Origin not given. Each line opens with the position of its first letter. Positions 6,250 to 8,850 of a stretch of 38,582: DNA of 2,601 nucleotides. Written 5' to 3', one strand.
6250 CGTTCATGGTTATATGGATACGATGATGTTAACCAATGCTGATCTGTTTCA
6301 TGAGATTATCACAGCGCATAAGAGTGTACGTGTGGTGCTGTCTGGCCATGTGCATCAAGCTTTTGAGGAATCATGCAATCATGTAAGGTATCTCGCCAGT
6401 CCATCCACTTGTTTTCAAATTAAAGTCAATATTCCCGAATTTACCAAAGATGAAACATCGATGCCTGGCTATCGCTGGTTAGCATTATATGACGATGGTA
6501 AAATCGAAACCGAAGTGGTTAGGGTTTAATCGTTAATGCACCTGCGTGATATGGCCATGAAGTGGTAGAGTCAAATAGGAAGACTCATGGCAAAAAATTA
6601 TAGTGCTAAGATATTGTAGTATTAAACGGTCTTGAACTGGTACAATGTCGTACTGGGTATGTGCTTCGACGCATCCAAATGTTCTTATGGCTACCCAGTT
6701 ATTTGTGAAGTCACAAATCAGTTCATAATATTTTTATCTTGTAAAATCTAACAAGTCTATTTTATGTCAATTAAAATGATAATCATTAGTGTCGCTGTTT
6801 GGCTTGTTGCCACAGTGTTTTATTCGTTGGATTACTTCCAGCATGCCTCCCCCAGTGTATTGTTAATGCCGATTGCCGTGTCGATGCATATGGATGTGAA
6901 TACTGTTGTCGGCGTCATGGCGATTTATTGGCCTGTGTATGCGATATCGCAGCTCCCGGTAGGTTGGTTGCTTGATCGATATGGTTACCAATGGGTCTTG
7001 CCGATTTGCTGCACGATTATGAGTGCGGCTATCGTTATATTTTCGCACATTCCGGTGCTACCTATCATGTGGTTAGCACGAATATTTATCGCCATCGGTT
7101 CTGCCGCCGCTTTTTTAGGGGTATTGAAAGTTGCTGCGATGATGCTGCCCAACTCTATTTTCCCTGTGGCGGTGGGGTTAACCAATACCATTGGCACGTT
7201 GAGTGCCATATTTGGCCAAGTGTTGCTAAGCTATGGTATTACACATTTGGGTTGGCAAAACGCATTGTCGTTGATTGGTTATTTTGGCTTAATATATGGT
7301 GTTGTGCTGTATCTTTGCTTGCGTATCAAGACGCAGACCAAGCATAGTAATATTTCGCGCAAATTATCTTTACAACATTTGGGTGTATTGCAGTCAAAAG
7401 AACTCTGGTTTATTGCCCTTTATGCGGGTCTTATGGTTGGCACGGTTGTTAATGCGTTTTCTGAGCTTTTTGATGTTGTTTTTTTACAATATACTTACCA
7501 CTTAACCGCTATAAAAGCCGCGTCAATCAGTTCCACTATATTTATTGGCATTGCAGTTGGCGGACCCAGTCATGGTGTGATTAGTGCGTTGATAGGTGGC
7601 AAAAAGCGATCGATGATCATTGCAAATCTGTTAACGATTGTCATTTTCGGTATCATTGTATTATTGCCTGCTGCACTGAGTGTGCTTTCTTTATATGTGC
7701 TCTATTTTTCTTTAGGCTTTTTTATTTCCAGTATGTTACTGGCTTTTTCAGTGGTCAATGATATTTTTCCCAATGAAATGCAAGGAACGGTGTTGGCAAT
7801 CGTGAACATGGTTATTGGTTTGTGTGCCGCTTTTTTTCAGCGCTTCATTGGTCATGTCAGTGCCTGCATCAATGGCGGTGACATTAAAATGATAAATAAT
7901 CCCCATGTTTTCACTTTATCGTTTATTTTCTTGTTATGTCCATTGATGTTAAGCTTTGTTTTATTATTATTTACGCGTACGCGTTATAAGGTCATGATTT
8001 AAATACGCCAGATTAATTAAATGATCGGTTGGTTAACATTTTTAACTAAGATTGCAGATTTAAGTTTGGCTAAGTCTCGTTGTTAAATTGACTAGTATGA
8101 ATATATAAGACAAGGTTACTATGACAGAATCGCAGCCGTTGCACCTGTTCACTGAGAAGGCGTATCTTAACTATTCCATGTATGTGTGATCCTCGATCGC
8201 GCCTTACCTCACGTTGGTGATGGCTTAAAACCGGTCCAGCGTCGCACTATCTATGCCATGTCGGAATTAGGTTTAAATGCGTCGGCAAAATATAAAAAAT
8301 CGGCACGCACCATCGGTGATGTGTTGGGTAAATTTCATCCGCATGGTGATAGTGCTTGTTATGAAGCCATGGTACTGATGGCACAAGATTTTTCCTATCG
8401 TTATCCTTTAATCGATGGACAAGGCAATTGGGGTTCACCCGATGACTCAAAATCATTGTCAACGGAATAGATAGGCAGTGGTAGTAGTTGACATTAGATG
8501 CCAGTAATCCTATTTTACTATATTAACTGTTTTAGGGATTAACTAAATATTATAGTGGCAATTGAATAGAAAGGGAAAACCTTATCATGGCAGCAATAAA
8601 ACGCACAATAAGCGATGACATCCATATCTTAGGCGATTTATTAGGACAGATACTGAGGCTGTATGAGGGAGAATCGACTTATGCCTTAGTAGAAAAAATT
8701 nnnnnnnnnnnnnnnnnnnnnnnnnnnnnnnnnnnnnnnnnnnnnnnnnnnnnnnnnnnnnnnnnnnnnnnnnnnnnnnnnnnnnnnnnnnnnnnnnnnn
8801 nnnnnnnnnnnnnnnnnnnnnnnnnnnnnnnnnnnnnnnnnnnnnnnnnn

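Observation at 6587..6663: Relic of the parE start codon region directly after cpdA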

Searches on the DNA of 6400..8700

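Call 55: search_rna_families(source=window, start=6400, end=8700, threshold=evalue, max_evalue=1)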
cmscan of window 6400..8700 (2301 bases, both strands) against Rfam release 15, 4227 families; matches with E-value up to 1: 0.
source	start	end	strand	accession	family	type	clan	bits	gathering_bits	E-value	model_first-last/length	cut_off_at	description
